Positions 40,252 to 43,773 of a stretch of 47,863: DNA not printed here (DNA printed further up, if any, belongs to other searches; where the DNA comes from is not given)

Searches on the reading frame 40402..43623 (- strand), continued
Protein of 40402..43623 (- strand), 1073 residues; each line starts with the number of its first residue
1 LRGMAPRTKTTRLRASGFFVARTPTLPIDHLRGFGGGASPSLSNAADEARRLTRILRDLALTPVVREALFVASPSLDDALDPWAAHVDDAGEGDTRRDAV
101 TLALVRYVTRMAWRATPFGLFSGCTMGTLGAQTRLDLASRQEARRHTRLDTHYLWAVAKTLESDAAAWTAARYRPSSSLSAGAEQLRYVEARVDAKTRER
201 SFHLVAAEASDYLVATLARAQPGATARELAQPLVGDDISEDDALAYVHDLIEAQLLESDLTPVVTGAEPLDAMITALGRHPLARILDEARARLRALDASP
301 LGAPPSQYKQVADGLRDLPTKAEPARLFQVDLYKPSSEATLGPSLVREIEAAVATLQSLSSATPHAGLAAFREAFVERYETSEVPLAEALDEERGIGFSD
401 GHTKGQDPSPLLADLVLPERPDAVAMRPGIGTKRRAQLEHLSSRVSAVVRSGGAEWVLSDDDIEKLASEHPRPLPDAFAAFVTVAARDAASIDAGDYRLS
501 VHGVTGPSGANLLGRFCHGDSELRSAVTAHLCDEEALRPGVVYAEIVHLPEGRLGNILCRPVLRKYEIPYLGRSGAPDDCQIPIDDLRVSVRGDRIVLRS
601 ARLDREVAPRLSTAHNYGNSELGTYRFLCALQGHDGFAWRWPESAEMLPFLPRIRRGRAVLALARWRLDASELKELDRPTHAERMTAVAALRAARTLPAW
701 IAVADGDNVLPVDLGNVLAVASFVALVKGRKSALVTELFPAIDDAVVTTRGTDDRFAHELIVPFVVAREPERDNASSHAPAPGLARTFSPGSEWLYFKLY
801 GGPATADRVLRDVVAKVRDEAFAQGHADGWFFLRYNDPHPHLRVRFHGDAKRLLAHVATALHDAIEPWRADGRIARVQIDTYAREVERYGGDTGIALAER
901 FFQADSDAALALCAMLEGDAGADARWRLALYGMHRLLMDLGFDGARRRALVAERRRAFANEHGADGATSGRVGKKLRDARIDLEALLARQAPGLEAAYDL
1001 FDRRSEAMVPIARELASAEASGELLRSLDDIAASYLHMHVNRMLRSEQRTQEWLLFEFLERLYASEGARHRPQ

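Call 53: search_solved_structures(query=A1, show_alignments=4, max_evalue=1e-10)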
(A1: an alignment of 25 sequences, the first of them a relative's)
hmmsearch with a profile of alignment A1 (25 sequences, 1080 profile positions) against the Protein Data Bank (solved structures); distinct sequences matched with E-value up to 1e-10: 5.
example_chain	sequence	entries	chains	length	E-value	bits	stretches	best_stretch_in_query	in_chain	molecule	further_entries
9g04_A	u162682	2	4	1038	5.9e-104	351.8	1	56-1050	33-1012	Thiopeptide-type bacteriocin biosynthesis domain containing protein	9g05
5ehk_A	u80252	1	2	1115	1.6e-101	343.8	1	62-917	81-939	Lantibiotic dehydratase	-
4wd9_A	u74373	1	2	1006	9.6e-66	225.3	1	63-920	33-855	Nisin biosynthesis protein NisB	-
6m7y_A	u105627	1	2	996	3.9e-65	223.3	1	63-920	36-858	Nisin biosynthesis protein NisB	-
6ec7_A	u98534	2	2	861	2.3e-14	55.2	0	29-127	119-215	Lantibiotic dehydratase domain protein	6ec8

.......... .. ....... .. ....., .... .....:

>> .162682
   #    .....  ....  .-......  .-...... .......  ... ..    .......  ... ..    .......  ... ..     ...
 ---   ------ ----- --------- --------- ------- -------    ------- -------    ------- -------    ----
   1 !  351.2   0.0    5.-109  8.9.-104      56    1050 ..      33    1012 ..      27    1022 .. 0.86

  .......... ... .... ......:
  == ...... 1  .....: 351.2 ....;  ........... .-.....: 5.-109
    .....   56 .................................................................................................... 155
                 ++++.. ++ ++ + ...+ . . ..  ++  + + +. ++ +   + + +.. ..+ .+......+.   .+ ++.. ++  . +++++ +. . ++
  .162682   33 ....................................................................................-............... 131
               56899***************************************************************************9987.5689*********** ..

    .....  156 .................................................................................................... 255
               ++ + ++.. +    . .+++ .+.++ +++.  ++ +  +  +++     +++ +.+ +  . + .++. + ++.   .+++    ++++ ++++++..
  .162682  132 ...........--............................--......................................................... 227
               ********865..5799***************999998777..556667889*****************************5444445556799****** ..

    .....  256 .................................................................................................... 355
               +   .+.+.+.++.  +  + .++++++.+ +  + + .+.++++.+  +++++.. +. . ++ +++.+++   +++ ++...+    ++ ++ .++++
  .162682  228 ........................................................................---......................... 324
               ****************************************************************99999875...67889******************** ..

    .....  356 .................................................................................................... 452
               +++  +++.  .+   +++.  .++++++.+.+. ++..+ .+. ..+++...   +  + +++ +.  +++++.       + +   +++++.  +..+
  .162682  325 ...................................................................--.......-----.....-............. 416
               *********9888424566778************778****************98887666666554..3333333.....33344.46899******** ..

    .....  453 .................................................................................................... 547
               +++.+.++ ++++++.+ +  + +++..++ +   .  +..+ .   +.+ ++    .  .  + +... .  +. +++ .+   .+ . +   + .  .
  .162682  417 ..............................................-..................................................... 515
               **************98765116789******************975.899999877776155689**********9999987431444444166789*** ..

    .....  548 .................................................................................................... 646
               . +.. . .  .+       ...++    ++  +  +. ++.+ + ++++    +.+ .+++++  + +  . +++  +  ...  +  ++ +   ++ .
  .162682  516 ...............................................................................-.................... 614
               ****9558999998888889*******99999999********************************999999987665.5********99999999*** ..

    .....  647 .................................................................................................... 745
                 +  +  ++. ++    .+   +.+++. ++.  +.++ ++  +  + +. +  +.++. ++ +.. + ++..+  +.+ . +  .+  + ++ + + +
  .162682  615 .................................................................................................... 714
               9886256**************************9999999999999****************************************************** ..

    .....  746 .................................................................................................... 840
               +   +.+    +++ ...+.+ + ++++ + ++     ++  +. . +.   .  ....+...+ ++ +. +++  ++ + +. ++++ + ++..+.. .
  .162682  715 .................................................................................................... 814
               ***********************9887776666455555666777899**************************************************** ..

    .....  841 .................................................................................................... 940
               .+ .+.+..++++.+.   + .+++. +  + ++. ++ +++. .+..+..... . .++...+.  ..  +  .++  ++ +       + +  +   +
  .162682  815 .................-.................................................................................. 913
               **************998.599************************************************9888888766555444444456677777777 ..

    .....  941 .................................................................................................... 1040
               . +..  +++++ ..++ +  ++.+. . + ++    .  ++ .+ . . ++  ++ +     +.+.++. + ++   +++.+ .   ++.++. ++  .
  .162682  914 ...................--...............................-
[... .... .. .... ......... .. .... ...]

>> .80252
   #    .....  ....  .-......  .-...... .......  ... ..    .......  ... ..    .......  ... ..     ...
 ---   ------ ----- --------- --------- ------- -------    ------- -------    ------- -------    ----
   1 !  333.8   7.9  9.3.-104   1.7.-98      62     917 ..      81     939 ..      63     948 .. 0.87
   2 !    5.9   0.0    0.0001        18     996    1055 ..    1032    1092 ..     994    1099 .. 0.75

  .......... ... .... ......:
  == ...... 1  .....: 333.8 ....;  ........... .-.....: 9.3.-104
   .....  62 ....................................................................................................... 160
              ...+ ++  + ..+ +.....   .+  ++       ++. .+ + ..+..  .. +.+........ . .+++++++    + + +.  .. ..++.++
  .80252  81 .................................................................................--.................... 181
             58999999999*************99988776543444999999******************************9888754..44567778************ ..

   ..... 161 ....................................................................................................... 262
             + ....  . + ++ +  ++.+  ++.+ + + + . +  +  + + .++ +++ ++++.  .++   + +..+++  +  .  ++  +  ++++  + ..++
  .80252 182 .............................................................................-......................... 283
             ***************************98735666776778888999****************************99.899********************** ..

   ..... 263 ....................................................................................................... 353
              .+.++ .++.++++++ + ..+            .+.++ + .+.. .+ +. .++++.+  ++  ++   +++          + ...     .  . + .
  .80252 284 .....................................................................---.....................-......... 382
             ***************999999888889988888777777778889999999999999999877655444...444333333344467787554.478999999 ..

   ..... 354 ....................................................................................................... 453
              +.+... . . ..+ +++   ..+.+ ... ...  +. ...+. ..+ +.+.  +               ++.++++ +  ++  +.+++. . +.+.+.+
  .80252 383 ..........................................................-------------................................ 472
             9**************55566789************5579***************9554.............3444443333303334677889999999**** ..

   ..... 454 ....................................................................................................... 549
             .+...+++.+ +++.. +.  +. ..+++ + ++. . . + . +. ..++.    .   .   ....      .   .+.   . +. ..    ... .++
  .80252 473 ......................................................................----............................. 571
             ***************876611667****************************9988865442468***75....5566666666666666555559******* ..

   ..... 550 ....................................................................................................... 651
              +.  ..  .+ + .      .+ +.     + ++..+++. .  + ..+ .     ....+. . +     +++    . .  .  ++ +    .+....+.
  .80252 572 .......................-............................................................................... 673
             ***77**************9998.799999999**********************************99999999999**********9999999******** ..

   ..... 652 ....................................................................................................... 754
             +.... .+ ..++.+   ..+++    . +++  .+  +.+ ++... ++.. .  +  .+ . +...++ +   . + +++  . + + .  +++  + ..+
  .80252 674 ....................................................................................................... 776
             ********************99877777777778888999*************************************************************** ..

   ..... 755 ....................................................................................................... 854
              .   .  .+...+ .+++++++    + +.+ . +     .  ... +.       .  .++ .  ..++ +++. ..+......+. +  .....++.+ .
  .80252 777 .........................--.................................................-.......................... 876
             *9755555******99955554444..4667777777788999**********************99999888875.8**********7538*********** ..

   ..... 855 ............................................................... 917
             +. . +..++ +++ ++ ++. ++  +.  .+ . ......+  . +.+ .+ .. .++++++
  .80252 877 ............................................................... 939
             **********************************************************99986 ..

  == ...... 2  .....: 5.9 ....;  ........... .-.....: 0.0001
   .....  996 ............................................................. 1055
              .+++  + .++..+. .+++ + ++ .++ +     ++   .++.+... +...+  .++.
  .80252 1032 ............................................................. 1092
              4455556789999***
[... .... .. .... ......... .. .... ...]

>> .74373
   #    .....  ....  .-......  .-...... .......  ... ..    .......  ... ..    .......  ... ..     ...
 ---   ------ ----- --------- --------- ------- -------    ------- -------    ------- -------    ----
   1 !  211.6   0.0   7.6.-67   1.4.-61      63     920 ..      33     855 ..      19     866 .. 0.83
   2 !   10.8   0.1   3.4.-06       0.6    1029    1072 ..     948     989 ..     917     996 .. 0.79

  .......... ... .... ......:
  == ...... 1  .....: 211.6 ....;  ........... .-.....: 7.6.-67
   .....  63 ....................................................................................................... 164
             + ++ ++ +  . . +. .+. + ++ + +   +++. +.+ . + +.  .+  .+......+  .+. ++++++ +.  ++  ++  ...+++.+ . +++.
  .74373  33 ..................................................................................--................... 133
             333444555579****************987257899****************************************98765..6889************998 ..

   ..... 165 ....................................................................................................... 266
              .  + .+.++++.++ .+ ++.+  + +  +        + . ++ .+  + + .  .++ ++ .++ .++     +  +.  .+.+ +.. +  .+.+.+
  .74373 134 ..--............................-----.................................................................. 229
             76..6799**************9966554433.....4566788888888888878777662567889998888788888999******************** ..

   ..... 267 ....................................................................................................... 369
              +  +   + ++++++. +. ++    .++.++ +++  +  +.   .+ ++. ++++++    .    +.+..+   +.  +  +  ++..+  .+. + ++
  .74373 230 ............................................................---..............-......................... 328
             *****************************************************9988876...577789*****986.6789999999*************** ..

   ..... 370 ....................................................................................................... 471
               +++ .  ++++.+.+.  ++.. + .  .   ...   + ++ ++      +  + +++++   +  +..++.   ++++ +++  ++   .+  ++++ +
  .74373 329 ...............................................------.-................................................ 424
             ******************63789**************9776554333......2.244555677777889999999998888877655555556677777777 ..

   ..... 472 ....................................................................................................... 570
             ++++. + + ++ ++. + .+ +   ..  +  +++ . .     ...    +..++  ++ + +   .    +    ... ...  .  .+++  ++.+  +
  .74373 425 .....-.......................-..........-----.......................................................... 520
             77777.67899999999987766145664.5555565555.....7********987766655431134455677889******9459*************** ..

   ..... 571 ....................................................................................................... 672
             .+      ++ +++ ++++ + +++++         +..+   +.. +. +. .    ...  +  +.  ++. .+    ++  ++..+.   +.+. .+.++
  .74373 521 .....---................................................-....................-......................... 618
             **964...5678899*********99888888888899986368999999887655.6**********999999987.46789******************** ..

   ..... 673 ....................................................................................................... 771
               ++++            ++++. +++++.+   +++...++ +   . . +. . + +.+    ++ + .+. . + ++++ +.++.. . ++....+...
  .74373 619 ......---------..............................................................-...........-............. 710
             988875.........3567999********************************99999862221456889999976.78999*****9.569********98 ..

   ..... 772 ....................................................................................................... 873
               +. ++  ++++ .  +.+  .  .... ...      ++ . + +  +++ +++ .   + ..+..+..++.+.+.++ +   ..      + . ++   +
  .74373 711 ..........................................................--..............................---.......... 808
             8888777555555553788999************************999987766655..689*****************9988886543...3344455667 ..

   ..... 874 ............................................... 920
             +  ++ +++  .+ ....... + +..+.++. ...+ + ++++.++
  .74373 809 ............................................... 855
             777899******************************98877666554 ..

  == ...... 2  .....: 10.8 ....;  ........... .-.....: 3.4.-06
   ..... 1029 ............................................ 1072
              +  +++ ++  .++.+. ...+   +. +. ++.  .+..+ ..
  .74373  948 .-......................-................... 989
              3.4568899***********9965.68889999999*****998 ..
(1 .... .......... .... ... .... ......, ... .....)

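Call 67: search_protein_families(library=padloc, proteins=[window:40402-43614:-], max_evalue=0.001)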
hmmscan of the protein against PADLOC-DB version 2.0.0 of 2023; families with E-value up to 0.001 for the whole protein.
window:40402-43614:- (1070 aa): 0 families
